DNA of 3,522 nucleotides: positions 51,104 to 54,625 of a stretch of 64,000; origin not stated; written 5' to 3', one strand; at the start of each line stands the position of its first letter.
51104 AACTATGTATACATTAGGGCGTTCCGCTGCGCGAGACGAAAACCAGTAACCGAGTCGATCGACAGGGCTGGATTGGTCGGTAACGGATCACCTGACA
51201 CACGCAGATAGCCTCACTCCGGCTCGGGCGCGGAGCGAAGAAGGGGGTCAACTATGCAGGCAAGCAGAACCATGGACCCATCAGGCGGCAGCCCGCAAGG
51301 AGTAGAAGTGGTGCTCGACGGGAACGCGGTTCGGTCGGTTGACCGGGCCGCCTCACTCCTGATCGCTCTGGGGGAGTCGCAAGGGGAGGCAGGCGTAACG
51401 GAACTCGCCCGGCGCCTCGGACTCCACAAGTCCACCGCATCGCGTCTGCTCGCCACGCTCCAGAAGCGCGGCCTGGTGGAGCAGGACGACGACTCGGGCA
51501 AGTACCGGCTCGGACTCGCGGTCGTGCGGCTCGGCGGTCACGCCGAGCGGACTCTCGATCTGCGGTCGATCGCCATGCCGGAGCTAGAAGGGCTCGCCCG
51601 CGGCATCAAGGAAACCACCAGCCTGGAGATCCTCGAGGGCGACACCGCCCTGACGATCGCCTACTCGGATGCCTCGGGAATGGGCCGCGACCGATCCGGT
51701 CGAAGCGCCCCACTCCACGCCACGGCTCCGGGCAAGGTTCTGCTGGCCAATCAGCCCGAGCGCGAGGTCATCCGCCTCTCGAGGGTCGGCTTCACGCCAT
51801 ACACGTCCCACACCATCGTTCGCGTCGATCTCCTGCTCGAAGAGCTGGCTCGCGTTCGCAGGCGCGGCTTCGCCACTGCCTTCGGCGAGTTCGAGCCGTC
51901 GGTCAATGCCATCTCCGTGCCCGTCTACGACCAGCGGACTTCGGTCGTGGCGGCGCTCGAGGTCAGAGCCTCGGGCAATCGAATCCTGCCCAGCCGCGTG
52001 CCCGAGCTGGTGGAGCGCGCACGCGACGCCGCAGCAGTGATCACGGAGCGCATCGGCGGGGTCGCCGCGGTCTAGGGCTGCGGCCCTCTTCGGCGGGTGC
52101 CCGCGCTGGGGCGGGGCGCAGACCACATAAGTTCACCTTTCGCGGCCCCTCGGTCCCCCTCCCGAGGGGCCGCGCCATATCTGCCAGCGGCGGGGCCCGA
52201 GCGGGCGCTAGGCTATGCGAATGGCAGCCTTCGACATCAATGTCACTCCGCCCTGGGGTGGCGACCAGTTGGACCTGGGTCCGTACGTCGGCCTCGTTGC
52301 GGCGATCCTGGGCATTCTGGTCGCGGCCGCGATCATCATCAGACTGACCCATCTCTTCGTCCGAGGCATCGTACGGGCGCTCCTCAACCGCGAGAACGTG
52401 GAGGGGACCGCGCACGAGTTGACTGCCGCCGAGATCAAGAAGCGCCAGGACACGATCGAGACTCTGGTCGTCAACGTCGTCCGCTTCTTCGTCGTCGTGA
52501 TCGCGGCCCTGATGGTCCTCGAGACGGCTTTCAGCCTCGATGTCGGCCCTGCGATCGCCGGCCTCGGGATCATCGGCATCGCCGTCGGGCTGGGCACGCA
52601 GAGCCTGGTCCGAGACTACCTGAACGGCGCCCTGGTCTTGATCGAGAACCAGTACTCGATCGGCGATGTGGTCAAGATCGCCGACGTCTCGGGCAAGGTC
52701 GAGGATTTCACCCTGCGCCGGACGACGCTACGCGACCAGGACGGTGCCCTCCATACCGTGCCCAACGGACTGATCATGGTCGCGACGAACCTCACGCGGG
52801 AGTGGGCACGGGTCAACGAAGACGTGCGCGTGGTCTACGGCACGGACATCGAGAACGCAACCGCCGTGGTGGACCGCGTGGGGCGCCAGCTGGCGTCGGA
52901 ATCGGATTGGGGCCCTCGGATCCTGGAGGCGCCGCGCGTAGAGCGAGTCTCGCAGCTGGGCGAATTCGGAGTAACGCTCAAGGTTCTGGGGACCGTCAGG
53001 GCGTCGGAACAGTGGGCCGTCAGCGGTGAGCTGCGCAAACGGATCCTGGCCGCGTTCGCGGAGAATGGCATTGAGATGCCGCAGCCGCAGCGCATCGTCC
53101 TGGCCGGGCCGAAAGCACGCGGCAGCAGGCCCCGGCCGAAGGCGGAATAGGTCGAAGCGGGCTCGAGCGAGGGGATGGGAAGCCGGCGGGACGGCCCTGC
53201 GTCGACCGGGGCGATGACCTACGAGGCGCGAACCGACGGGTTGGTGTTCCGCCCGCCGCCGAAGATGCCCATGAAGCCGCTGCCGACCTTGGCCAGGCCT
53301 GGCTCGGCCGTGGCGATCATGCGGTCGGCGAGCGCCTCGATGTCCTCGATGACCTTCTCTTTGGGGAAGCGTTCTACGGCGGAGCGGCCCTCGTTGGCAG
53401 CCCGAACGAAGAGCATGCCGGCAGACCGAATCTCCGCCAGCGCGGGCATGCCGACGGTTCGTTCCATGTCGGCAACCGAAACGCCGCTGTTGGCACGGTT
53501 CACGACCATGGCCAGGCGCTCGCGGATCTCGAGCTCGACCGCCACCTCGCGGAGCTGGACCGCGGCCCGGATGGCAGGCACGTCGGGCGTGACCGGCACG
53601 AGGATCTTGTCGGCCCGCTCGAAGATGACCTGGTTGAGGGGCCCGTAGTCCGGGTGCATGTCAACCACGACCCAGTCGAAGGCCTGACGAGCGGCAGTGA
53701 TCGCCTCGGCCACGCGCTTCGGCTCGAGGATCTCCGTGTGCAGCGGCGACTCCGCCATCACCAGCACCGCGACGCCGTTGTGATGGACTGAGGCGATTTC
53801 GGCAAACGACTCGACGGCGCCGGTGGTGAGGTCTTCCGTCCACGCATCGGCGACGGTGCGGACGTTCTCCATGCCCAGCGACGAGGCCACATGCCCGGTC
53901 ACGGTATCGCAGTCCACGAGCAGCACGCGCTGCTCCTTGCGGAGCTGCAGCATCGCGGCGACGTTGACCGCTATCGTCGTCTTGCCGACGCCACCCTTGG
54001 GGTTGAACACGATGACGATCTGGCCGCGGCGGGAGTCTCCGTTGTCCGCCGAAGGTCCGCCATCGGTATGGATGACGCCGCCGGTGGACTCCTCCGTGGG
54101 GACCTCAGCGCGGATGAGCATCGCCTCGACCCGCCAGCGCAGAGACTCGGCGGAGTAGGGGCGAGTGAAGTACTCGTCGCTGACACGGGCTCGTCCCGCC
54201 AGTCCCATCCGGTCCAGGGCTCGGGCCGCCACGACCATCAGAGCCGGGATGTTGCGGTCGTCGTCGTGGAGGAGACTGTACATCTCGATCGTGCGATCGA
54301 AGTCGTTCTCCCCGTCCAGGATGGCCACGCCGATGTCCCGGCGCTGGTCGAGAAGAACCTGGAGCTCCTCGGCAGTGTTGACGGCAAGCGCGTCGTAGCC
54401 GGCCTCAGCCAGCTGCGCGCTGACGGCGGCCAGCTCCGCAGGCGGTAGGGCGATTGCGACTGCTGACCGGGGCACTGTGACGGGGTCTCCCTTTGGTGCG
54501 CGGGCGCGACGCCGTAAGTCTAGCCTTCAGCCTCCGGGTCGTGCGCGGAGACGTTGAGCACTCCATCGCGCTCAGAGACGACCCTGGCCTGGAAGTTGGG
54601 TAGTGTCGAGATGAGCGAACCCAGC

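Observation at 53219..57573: Orphan ParA/MinD-like ATPase with pseudo-receiver domain plus two tandem coiled-coil paralogs: a candidate intracellular positioning system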

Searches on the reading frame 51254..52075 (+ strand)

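Call 3: search_protein_families(library=pfam, proteins=[window:51254-52075:+], max_evalue=0.1)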
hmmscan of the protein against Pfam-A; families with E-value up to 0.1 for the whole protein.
window:51254-52075:+ (273 aa): 27 families (the best 25 are shown)
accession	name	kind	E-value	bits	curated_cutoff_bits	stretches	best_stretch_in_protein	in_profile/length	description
PF01614.24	IclR_C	-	2.7e-33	115.4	24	1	100-263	6-172/174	Bacterial transcriptional regulator IclR C-terminal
PF09339.16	HTH_IclR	-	1.5e-18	66.7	22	1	28-79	1-52/52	IclR helix-turn-helix domain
PF12802.13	MarR_2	-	5.7e-10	39.6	27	1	32-78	7-54/61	MarR family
PF01047.28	MarR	-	2.7e-07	30.8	24.6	1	42-76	14-48/59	MarR family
PF25213.1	HVO_A0261_N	-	4.5e-07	30.1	35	1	28-86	10-63/86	HVO_A0261 N-terminal domain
PF01325.25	Fe_dep_repress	-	2.3e-06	28.2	26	1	39-82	16-59/60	Iron dependent repressor, N-terminal DNA binding domain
PF13545.12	HTH_Crp_2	-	1.3e-05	25.5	27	1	31-77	2-54/70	Crp-like helix-turn-helix domain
PF01978.25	TrmB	-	0.00011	22.4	25.6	1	42-80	19-57/68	Sugar-specific transcriptional regulator TrmB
PF01022.26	HTH_5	-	0.00015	22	22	1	42-76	12-46/47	Bacterial regulatory protein, arsR family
PF12840.13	HTH_20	-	0.00029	21.2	27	1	44-77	17-50/51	Helix-turn-helix domain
PF02082.26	Rrf2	-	0.0011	19.5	30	1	33-79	9-57/132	Iron-dependent Transcriptional regulator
PF13730.12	HTH_36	-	0.0021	18.3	25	1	48-75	28-55/55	Helix-turn-helix domain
PF14394.12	DUF4423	-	0.0024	18.1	30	1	47-85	38-75/165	Domain of unknown function (DUF4423)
PF13412.12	HTH_24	-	0.0042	17.1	21.9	1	48-76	20-48/48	Winged helix-turn-helix DNA-binding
PF25212.1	HVO_A0114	-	0.0044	17.2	27.6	1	35-83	27-74/84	HVO_A0114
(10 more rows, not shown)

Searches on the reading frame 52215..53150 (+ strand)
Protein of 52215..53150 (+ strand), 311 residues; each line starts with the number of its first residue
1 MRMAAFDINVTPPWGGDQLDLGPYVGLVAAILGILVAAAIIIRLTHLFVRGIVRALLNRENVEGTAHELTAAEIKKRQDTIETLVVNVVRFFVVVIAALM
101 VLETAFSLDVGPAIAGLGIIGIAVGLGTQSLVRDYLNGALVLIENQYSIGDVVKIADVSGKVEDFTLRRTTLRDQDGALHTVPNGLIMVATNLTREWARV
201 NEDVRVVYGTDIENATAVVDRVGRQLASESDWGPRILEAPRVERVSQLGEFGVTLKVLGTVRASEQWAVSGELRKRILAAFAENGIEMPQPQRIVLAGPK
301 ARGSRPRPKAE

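Call 3: search_protein_families(library=pfam, proteins=[window:52215-53150:+], max_evalue=0.1)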
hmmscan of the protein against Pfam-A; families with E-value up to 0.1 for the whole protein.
window:52215-53150:+ (311 aa): 4 families
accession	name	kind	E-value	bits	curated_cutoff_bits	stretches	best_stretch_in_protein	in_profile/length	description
PF00924.24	MS_channel_2nd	-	2.3e-17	63.3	20.2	1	131-195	2-68/68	Mechanosensitive ion channel, beta-domain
PF21082.3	MS_channel_3rd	-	1.8e-07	31.9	21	1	203-288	4-88/88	Mechanosensitive ion channel MscS, C-terminal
PF21088.3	MS_channel_1st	-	0.00022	21.6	23.1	1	87-129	1-42/42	Mechanosensitive ion channel, transmembrane helices 2/3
PF09335.16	VTT_dom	-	0.061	14.2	33.9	0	22-64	15-58/123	VTT domain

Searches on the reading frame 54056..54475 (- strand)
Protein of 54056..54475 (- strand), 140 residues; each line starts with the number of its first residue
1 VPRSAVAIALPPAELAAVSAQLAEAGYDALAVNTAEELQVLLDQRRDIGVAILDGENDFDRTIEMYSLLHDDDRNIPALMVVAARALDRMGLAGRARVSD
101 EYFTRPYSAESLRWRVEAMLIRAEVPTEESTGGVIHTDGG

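Call 37: search_solved_structures(query=window:54056-54475:-, max_evalue=1, show_alignments=3)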
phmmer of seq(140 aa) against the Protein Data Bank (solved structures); distinct sequences matched with E-value up to 1: 28.
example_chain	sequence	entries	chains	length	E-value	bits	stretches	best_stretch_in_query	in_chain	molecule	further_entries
1mvo_A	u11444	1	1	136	0.00034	24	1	20-128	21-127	PhoP response regulator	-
6ont_A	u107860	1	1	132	0.003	21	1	18-127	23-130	Two-component response regulator 1452 receiver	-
2oqr_A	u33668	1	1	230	0.0042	20.5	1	75-136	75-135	Sensory transduction protein regX3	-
1ys6_A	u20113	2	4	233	0.0072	19.7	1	15-124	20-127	Transcriptional regulatory protein prrA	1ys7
12aw_A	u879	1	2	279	0.0092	19.4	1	21-121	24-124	HYBRID TWO-COMPONENT SYSTEM PROTEIN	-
3w9s_A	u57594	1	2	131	0.0099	19.3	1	22-122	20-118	OmpR family response regulator in two-component regulatory system with BasS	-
8jo2_H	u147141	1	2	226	0.022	18.2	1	22-123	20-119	DNA-binding transcriptional regulator BasR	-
4s04_A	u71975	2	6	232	0.024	18.1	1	23-123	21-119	DNA-binding transcriptional regulator BasR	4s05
9ji3_J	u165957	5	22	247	0.031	17.7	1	20-125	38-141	DNA-binding response regulator | Possible two component system response transcriptional positive regulator PhoP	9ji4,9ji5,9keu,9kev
3r0j_A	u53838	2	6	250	0.031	17.7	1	20-125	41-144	POSSIBLE TWO COMPONENT SYSTEM RESPONSE TRANSCRIPTIONAL POSITIVE REGULATOR PHOP | Response regulator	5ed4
1nxo_A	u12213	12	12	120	0.033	17.6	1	22-123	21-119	DNA-binding response regulator | Response regulator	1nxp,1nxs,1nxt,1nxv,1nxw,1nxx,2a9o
4uhj_A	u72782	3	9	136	0.034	17.6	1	14-125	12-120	TRANSCRIPTIONAL REGULATORY PROTEIN CPXR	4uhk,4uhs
2pkx_A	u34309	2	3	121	0.058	16.8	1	19-122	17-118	Transcriptional regulatory protein phoP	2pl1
2jb9_A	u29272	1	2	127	0.069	16.6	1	73-122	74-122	PHOSPHATE REGULON TRANSCRIPTIONAL REGULATORY PROTEIN PHOB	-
1b00_A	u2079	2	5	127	0.077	16.4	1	73-122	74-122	PHOSPHATE REGULON TRANSCRIPTIONAL REGULATORY PROTEIN PHOB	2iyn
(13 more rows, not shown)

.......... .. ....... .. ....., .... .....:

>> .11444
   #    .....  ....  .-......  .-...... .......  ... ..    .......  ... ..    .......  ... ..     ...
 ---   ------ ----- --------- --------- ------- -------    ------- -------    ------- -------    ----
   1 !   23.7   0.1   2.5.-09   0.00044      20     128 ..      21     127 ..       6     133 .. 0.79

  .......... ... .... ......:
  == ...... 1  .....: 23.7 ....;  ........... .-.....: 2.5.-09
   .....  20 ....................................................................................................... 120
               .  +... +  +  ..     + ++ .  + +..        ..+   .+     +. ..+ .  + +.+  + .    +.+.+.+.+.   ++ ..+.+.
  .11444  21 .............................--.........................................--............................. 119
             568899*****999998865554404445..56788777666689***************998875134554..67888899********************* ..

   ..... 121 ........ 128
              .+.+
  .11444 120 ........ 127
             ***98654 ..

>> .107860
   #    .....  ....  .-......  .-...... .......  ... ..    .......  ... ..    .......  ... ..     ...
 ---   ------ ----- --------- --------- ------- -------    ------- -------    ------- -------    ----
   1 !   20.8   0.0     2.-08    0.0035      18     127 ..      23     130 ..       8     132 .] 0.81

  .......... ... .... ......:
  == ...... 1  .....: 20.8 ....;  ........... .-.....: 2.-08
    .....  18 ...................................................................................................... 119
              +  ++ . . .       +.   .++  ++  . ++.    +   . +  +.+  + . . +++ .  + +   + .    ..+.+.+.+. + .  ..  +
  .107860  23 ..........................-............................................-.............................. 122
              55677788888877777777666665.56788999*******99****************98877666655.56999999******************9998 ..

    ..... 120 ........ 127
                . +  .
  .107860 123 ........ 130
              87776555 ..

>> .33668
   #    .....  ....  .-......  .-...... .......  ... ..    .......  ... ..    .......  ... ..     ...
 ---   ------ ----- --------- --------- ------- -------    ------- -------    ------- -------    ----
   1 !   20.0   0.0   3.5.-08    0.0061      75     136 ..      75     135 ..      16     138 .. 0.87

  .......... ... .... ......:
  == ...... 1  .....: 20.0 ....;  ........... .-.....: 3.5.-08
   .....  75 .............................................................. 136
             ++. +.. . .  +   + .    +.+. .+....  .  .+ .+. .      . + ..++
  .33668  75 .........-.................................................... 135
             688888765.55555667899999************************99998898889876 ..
